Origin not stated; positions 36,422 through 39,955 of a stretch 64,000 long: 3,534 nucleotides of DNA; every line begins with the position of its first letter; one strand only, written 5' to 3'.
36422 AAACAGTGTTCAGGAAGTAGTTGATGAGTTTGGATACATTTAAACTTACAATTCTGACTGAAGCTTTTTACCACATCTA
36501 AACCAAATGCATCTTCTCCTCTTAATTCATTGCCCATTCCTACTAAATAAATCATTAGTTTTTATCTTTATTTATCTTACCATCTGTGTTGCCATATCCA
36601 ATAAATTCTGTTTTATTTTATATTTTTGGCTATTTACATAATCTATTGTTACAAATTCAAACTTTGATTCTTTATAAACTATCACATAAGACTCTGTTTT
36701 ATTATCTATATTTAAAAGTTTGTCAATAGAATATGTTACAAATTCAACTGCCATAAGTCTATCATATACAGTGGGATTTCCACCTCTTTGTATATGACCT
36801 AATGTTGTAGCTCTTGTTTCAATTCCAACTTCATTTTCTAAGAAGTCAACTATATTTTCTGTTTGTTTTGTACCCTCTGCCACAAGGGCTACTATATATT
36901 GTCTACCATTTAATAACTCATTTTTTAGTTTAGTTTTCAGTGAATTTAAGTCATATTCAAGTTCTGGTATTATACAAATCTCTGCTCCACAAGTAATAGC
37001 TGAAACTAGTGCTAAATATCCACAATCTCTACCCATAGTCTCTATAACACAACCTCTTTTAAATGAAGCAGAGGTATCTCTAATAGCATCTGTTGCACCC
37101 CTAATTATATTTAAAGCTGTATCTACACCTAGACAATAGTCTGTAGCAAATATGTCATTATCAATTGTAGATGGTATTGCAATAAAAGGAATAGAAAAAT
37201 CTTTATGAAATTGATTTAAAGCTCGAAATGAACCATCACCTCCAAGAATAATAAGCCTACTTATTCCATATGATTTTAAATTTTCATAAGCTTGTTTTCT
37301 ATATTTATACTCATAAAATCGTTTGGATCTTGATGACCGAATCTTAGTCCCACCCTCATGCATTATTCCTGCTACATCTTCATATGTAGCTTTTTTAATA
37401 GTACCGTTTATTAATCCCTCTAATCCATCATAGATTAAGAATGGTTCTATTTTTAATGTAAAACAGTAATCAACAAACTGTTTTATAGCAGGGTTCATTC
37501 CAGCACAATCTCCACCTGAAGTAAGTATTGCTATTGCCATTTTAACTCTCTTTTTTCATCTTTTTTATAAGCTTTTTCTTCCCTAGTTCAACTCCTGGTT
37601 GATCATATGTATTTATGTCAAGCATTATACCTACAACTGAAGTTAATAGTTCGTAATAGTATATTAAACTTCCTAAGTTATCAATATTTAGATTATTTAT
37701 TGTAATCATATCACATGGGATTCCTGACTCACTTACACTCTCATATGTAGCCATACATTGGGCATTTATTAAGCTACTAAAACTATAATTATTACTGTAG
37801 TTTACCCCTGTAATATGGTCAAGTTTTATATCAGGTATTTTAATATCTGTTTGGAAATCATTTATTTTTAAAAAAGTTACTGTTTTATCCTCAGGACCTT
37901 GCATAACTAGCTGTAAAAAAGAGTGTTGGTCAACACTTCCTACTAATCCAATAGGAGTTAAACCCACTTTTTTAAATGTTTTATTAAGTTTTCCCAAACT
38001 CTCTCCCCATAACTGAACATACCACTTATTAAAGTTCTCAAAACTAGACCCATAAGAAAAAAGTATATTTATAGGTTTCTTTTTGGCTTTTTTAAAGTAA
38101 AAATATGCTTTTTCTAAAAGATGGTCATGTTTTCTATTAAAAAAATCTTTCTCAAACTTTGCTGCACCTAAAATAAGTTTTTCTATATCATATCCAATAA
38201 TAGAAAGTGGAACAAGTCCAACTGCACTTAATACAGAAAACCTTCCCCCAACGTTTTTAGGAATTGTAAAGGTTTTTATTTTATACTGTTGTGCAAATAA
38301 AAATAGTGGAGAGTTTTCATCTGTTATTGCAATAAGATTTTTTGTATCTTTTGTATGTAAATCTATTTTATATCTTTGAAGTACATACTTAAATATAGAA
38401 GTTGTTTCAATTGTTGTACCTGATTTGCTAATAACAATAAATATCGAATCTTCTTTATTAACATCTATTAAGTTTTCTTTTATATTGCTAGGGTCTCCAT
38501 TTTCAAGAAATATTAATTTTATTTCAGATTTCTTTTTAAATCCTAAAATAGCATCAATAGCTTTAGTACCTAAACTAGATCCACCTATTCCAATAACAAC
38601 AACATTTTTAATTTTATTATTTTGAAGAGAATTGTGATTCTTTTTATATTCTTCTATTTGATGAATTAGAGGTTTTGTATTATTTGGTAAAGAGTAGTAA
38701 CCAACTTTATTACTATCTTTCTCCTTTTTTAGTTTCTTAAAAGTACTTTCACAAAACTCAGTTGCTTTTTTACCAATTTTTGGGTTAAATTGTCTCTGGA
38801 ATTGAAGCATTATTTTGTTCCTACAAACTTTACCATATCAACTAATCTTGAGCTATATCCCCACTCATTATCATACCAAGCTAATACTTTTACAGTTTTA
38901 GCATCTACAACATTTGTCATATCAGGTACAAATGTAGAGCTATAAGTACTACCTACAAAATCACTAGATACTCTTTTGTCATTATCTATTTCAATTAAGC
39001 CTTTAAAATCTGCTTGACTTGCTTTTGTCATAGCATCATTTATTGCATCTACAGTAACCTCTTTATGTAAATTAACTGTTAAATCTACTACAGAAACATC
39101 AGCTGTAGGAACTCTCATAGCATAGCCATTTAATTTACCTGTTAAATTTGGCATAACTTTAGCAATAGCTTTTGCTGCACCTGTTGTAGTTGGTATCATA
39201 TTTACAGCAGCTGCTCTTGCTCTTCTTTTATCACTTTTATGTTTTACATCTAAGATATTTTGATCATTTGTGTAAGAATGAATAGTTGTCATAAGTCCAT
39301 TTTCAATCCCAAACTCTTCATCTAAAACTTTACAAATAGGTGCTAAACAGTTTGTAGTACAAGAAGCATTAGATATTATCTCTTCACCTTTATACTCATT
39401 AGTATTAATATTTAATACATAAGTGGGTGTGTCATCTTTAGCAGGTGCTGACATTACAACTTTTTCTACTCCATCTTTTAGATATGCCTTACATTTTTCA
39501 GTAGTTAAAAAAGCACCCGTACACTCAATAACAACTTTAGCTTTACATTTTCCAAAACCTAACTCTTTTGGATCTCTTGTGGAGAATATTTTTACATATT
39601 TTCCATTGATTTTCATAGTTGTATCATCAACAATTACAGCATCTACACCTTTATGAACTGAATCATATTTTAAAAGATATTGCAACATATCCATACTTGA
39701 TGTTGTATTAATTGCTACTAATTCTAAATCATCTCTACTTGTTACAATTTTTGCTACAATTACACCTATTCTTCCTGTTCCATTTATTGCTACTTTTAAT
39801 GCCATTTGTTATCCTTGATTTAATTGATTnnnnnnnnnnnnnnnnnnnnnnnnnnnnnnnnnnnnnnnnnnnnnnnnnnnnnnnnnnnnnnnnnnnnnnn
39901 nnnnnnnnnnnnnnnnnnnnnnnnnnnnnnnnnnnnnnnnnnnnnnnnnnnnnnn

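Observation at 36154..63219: Contiguous ~27-kb glycogen + EMP glycolysis + bidirectional Hox hydrogenase cluster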

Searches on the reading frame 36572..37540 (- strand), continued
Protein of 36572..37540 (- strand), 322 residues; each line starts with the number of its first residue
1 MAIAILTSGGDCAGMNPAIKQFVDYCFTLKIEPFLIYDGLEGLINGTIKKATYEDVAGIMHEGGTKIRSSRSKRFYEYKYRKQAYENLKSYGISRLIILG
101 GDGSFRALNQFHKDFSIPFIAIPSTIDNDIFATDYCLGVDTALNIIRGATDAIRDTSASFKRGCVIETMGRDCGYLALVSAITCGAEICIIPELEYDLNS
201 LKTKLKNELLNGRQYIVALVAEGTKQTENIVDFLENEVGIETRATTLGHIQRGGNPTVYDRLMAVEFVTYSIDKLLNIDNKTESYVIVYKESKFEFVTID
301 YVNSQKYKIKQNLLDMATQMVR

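Call 62: search_protein_families(library=ncbifam, max_evalue=1e-8, proteins=[L094:10953-12164:+, L102:6477-7673:+, L065:10980-12788:+, L094:13955-15928:+, L074:19695-20978:+, L072:3753-5180:-, L087:11043-12227:+, L065:731-1837:+])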
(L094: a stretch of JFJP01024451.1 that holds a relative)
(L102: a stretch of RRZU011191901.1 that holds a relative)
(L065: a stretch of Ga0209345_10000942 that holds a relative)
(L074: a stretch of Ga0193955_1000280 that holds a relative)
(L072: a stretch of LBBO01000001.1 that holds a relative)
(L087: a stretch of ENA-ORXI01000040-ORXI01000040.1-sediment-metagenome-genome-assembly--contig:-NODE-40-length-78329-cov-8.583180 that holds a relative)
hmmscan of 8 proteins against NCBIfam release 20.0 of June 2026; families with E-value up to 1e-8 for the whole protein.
L094:10953-12164:+ (403 aa): 13 families
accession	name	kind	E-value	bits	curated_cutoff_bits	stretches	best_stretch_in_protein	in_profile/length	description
TIGR03169.1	Nterm_to_SelD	hypoth_equivalog_domain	1.5e-31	110.1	310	1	10-310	2-288/365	pyridine nucleotide-disulfide oxidoreductase family protein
NF049943.1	SQR_III_seleno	exception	7.5e-16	58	525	1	8-127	1-121/406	type III sulfide quinone reductase, selenoprotein subtype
TIGR03385.1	CoA_CoA_reduc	equivalog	1.9e-15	56.6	578.8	1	83-335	87-316/439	CoA-disulfide reductase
TIGR04369.1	fusion_not_SelD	hypoth_equivalog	2.5e-15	55.7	700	1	34-182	27-163/701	oxidoreductase/SelD-related fusion protein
TIGR02374.1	nitri_red_nirB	equivalog_domain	3.2e-15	55.6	578.35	1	10-321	1-295/794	nitrite reductase large subunit NirB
TIGR01350.1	lipoamide_DH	equivalog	3.2e-12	45.9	408.8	0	159-338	169-335/461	dihydrolipoyl dehydrogenase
NF003585.0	PRK05249.1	equivalog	4.1e-12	45.5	465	1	164-304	179-313/464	Si-specific NAD(P)(+) transhydrogenase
NF007123.0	PRK09564.1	equivalog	7.9e-11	41.3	458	0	88-337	92-319/444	CoA-disulfide reductase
NF003437.0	PRK04965.1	equivalog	2.2e-10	40.1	392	1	6-353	1-313/378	NADH:flavorubredoxin reductase NorW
NF004945.0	PRK06292.2-3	equivalog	1.3e-09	37.6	494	0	93-342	121-335/457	dihydrolipoyl dehydrogenase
NF046103.1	NOXase_Strep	equivalog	2e-09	37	600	0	88-336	90-315/442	H2O-forming NADH oxidase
NF042949.2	3PPDioc_HcaD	equivalog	4.6e-09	35.5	450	0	8-338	2-311/386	3-phenylpropionate/cinnamic acid dioxygenase ferredoxin--NAD(+) reductase subunit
NF011565.0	PRK14989.1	subfamily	4.9e-09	34.8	883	1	7-326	3-305/847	nitrite reductase large subunit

L102:6477-7673:+ (398 aa): 15 families
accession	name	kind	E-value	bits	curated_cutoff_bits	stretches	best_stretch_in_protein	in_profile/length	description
TIGR03169.1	Nterm_to_SelD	hypoth_equivalog_domain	4.6e-37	128.2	310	1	4-361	2-342/365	pyridine nucleotide-disulfide oxidoreductase family protein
NF003437.0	PRK04965.1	equivalog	1e-21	77.4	392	1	2-337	3-307/378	NADH:flavorubredoxin reductase NorW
TIGR02374.1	nitri_red_nirB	equivalog_domain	4.5e-20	71.7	578.35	1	4-320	1-299/794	nitrite reductase large subunit NirB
TIGR04369.1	fusion_not_SelD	hypoth_equivalog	8.8e-20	70.4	700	1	7-343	2-292/701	oxidoreductase/SelD-related fusion protein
NF049943.1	SQR_III_seleno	exception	1.7e-18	66.7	525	1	2-337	1-322/406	type III sulfide quinone reductase, selenoprotein subtype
TIGR03385.1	CoA_CoA_reduc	equivalog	5.7e-17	61.6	578.8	1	3-318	1-301/439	CoA-disulfide reductase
NF042949.2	3PPDioc_HcaD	equivalog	9.4e-16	57.5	450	1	2-330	2-308/386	3-phenylpropionate/cinnamic acid dioxygenase ferredoxin--NAD(+) reductase subunit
NF007123.0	PRK09564.1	equivalog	5e-15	55.1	458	1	77-304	77-289/444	CoA-disulfide reductase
NF046103.1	NOXase_Strep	equivalog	2.8e-13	49.6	600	1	77-303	76-285/442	H2O-forming NADH oxidase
TIGR01350.1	lipoamide_DH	equivalog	1.7e-12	46.8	408.8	1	155-301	170-311/461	dihydrolipoyl dehydrogenase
NF011565.0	PRK14989.1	subfamily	2.4e-12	45.7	883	1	3-320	5-304/847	nitrite reductase large subunit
NF009409.0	PRK12770.1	subfamily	1.1e-11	44.4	343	1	88-330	109-349/360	putative glutamate synthase subunit beta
NF004945.0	PRK06292.2-3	equivalog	5.1e-11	42.2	494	1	63-336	97-334/457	dihydrolipoyl dehydrogenase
TIGR02053.1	MerA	equivalog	3.8e-10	39.3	454.45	1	91-334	121-335/465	mercury(II) reductase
NF003585.0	PRK05249.1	equivalog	4.1e-10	38.9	465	0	155-299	176-313/464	Si-specific NAD(P)(+) transhydrogenase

L065:10980-12788:+ (602 aa): 7 families
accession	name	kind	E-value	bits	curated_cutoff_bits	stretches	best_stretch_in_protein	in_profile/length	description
NF011314.0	PRK14725.1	equivalog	2.5e-150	501.7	642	1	13-600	29-611/614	pyruvate kinase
TIGR01064.1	pyruv_kin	equivalog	4.4e-69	233.2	306.4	2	319-590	73-342/476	pyruvate kinase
NF004491.0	PRK05826.1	subfamily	1.9e-68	231.1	432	2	319-589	77-344/477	pyruvate kinase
NF004886.0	PRK06247.1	subfamily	2.2e-54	184.9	623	1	352-584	108-334/476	pyruvate kinase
NF004978.0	PRK06354.1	subfamily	4.2e-54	184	462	2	318-584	87-343/590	pyruvate kinase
NF006664.0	PRK09206.1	equivalog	6.5e-43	146.9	686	1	332-587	89-340/470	pyruvate kinase PykF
NF005234.0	PRK06739.1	equivalog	1e-34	120.1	564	1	356-578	104-324/352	pyruvate kinase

L094:13955-15928:+ (657 aa): 7 families
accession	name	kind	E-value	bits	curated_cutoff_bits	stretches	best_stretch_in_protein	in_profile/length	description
NF011314.0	PRK14725.1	equivalog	1.8e-151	505.5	642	1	88-656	45-611/614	pyruvate kinase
TIGR01064.1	pyruv_kin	equivalog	8e-72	242.3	306.4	2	399-644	97-340/476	pyruvate kinase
NF004491.0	PRK05826.1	subfamily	3.8e-68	230.1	432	2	404-643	105-342/477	pyruvate kinase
NF004886.0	PRK06247.1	subfamily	9.9e-59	199.3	623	2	407-635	107-329/476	pyruvate kinase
NF004978.0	PRK06354.1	subfamily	4.9e-52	177.2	462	1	371-639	86-342/590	pyruvate kinase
NF006664.0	PRK09206.1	equivalog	5.8e-43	147.1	686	1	406-643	105-340/470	pyruvate kinase PykF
NF005234.0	PRK06739.1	equivalog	4.9e-32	111.2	564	1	412-620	104-306/352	pyruvate kinase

L074:19695-20978:+ (428 aa): 6 families
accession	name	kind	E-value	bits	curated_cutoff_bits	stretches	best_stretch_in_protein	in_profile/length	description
TIGR01132.1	pgm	equivalog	6.9e-183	608.9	778.05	1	1-427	1-436/546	phosphoglucomutase (alpha-D-glucose-1,6-bisphosphate-dependent)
TIGR03990.1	Arch_GlmM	equivalog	1.2e-34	120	439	1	42-420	4-353/444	phosphoglucosamine mutase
NF005737.0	PRK07564.1-1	equivalog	3e-32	112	378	1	34-420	8-394/543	alpha-D-glucose phosphate-specific phosphoglucomutase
TIGR01455.1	glmM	equivalog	2.4e-20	72.7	447.55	1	42-418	1-353/442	phosphoglucosamine mutase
NF046027.1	PhglucPhmanMutPgmG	equivalog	2.6e-11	42.8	600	1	60-359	27-300/460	phosphoglucomutase/phosphomannomutase PgmG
NF007088.0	PRK09542.1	equivalog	3.2e-09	36.3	618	1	67-401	36-342/456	phosphomannomutase/phosphoglucomutase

L072:3753-5180:- (475 aa): 47 families (the best 25 are shown)
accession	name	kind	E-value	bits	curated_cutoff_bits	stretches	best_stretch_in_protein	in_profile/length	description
TIGR03385.1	CoA_CoA_reduc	equivalog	1.5e-62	211.8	578.8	1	31-453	2-427/439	CoA-disulfide reductase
NF007123.0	PRK09564.1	equivalog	6.4e-61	206.4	458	1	31-452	3-427/444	CoA-disulfide reductase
NF046103.1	NOXase_Strep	equivalog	1.3e-45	156.2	600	1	31-453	2-426/442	H2O-forming NADH oxidase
TIGR01350.1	lipoamide_DH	equivalog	7.9e-40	136.9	408.8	1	106-445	117-435/461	dihydrolipoyl dehydrogenase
NF003437.0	PRK04965.1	equivalog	1.1e-37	129.9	392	1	104-306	80-275/378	NADH:flavorubredoxin reductase NorW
NF045765.1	PhenlGlyoxDHPadH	equivalog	4.5e-34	118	475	1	28-361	2-333/416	NADH-dependent phenylglyoxylate dehydrogenase subunit epsilon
TIGR02374.1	nitri_red_nirB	equivalog_domain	6.5e-33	114.1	578.35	1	101-308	73-280/794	nitrite reductase large subunit NirB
NF004943.0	PRK06292.2-1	equivalog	2e-32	112.6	432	1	100-447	111-438/456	dihydrolipoyl dehydrogenase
NF003585.0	PRK05249.1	equivalog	7.7e-32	110.5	465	1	106-440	123-433/464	Si-specific NAD(P)(+) transhydrogenase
NF004945.0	PRK06292.2-3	equivalog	9.2e-32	110.5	494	1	110-454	116-441/457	dihydrolipoyl dehydrogenase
TIGR02053.1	MerA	equivalog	4.2e-31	108.5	454.45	1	113-445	117-434/465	mercury(II) reductase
NF005884.0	PRK07846.1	equivalog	3.1e-30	105.2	501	1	115-448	122-434/454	mycothione reductase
NF042949.2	3PPDioc_HcaD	equivalog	5.9e-30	104.3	450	1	29-310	2-280/386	3-phenylpropionate/cinnamic acid dioxygenase ferredoxin--NAD(+) reductase subunit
NF005883.0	PRK07845.1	equivalog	1.6e-29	103.2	479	1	102-445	120-440/466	NAD(P)H-quinone dehydrogenase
TIGR01424.1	gluta_reduc_2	equivalog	3.7e-28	98.3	606.05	1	110-439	115-424/446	glutathione-disulfide reductase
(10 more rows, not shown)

L087:11043-12227:+ (394 aa): 6 families
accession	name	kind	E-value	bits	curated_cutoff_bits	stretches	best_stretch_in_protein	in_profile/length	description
NF004042.0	PRK05550.1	equivalog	2.9e-77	259.7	330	2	4-164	136-285/293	bifunctional methionine sulfoxide reductase B/A protein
NF010625.0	PRK14018.1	equivalog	2.4e-74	250.7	522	2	4-178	200-357/521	bifunctional peptide-methionine (S)-S-oxide reductase MsrA/peptide-methionine (R)-S-oxide reductase MsrB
TIGR00401.1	msrA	equivalog_domain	2.9e-52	177.1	108.1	1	4-164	2-153/153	peptide-methionine (S)-S-oxide reductase MsrA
NF004038.0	PRK05528.1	equivalog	2.4e-29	102.4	200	1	4-164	3-145/157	peptide-methionine (S)-S-oxide reductase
TIGR00357.1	TIGR00357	equivalog_domain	1.3e-28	99.7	113.05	1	277-393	12-129/134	peptide-methionine (R)-S-oxide reductase MsrB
NF004036.0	PRK05508.1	equivalog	1e-14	54.4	179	1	279-390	9-119/121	methionine-R-sulfoxide reductase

L065:731-1837:+ (368 aa): 1 family
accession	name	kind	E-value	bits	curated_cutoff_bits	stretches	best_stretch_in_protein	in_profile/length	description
TIGR02136.1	ptsS_2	subfamily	5e-45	153.9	206.6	1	34-328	31-282/295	phosphate ABC transporter substrate-binding protein PstS family protein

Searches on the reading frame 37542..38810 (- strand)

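Call 3: search_protein_families(library=ncbifam, proteins=[window:37542-38810:-])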
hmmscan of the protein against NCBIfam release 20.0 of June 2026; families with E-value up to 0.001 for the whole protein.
window:37542-38810:- (422 aa): 12 families
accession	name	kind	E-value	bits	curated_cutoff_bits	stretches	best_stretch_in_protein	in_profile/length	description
NF003016.0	PRK03868.1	equivalog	1.4e-168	561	487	1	2-420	2-409/410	glucose-6-phosphate isomerase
NF010697.0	PRK14097.1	equivalog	4.9e-68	229.7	443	1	22-421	32-435/448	glucose-6-phosphate isomerase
NF040629.1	PGI_Meth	equivalog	4.3e-61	207.2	350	1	57-412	53-393/396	glucose-6-phosphate isomerase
NF010696.0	PRK14096.1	equivalog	2.4e-54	184.7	671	1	61-413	108-457/528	glucose-6-phosphate isomerase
NF010695.0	PRK14095.1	equivalog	5.7e-45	153.9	703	1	50-419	133-514/536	glucose-6-phosphate isomerase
NF007080.0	PRK09533.1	equivalog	4.4e-44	150.6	712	2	31-287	423-679/949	bifunctional transaldolase/phosoglucose isomerase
NF001211.0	PRK00179.1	equivalog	2e-43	148.7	492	1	57-412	136-510/544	glucose-6-phosphate isomerase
TIGR02128.1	G6PI_arch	equivalog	1.8e-07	30.4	213.9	1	56-193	9-129/308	bifunctional phosphoglucose/phosphomannose isomerase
NF006425.0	PRK08674.1-5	equivalog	8.3e-06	24.9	471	1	41-192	19-156/358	bifunctional phosphoglucose/phosphomannose isomerase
NF006423.0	PRK08674.1-2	equivalog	2.8e-05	23.2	254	1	56-193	16-135/317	bifunctional phosphoglucose/phosphomannose isomerase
NF006426.0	PRK08674.1-6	subfamily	0.00019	20.4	295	1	48-145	23-115/354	bifunctional phosphoglucose/phosphomannose isomerase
NF006422.0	PRK08674.1-1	subfamily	0.00099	18.6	317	0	63-143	19-87/302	bifunctional phosphoglucose/phosphomannose isomerase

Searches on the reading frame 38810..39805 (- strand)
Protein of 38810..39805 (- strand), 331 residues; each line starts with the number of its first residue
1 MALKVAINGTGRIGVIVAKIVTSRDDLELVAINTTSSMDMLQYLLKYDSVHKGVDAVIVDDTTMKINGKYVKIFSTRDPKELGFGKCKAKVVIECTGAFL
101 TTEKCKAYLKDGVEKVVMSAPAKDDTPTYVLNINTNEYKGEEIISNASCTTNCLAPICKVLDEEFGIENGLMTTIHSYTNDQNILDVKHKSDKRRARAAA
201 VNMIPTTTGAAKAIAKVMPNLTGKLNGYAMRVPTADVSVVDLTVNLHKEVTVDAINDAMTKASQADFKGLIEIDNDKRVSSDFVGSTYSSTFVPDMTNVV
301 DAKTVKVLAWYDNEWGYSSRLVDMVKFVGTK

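Call 3: search_protein_families(library=ncbifam, proteins=[window:38810-39805:-])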
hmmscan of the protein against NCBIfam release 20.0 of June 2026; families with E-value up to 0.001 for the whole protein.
window:38810-39805:- (331 aa): 13 families
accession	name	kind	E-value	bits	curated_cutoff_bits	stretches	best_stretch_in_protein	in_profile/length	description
TIGR01534.1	GAPDH-I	equivalog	1.4e-122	409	367.2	1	4-323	1-330/330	type I glyceraldehyde-3-phosphate dehydrogenase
NF005830.0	PRK07729.1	equivalog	1e-115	386.3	546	1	1-330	1-332/343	glyceraldehyde-3-phosphate dehydrogenase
NF005641.0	PRK07403.1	equivalog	4e-105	351.7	616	1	3-329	2-333/337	type I glyceraldehyde-3-phosphate dehydrogenase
NF033735.1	G3PDH_Arsen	exception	3.8e-96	322.4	450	1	5-325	1-323/323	ArsJ-associated glyceraldehyde-3-phosphate dehydrogenase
NF011954.0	PRK15425.1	equivalog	1.3e-93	313.7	662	1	1-328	1-329/331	glyceraldehyde-3-phosphate dehydrogenase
NF006512.0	PRK08955.1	equivalog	4.6e-86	289.2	563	1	1-330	1-332/334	glyceraldehyde-3-phosphate dehydrogenase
NF006139.0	PRK08289.1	equivalog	4.9e-81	272.8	431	1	5-326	131-467/480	glyceraldehyde-3-phosphate dehydrogenase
TIGR01532.1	E4PD_g-proteo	equivalog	6.7e-79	265.5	530.55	1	4-323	1-325/325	erythrose-4-phosphate dehydrogenase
NF010058.0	PRK13535.1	equivalog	1e-78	264.8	539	1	1-325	1-330/339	erythrose-4-phosphate dehydrogenase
NF003251.0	PRK04207.1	equivalog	2.2e-12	46.7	185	1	2-263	2-246/343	type II glyceraldehyde-3-phosphate dehydrogenase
TIGR01546.1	GAPDH-II_archae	equivalog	6.1e-08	32.2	232.9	1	5-263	1-242/333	phosphorylating glyceraldehyde-3-phosphate dehydrogenase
NF006374.0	PRK08605.1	subfamily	8e-05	21.9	356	1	3-57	147-201/332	D-lactate dehydrogenase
NF011456.0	PRK14874.1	equivalog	0.0009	18.3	223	0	123-173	103-155/346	aspartate-semialdehyde dehydrogenase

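Call 31: search_solved_structures(query=window:38810-39805:-, max_evalue=1e-60)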
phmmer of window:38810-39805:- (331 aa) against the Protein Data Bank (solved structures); distinct sequences matched with E-value up to 1e-60: 137 (the best 60 are shown).
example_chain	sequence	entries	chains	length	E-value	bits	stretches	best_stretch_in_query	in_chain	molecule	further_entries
7bew_A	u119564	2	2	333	1.8e-123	414.9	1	1-330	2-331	Glyceraldehyde-3-phosphate dehydrogenase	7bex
9fl1_A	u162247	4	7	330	4.6e-103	347.9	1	1-329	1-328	Glyceraldehyde-3-phosphate dehydrogenase (Gap)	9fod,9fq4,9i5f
9fob_A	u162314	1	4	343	5.3e-103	347.7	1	1-329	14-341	Glyceraldehyde-3-phosphate dehydrogenase (Gap)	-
3dbv_O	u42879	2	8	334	2.2e-102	345.7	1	2-331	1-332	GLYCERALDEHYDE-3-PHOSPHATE DEHYDROGENASE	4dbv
1gd1_O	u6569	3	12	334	1e-101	343.5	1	2-331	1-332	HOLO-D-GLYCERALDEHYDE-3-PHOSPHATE DEHYDROGENASE | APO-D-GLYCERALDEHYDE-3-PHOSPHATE DEHYDROGENASE | Glyceraldehyde-3-phosphate dehydrogenase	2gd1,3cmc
1dbv_O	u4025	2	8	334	1.5e-101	342.9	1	2-331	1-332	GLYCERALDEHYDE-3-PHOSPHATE DEHYDROGENASE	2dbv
1npt_O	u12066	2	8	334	1.9e-100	339.3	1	2-331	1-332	Glyceraldehyde 3-phosphate dehydrogenase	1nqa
1nq5_O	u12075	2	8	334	2.7e-100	338.8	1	2-331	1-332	Glyceraldehyde 3-phosphate dehydrogenase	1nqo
1hdg_O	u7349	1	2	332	3.5e-96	325.3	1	4-326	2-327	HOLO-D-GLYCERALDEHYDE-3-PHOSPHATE DEHYDROGENASE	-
4dib_A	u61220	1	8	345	3.5e-96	325.3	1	4-328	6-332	Glyceraldehyde 3-phosphate dehydrogenase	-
8wwz_A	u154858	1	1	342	5.1e-95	321.5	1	1-329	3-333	Glyceraldehyde-3-phosphate dehydrogenase 2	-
3b1j_A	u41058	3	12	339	2.3e-94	319.4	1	1-328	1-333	Glyceraldehyde 3-phosphate dehydrogenase (NADP+)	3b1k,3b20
2d2i_A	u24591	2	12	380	3.3e-94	318.8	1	1-328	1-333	glyceraldehyde 3-phosphate dehydrogenase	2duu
4z0h_O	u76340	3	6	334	4.1e-93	315.2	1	3-326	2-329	Glyceraldehyde-3-phosphate dehydrogenase GAPC1, cytosolic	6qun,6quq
3k2b_A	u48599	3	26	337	1.1e-92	313.8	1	3-329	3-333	Glyceraldehyde-3-phosphate dehydrogenase A, chloroplastic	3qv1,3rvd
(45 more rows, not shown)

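Call 84: find_encoding_contigs(protein=window:38810-39805:-, flank=10000, max_places=5)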
Protein window:38810-39805:- (331 aa): no gene with exactly this product is on record in the collection.
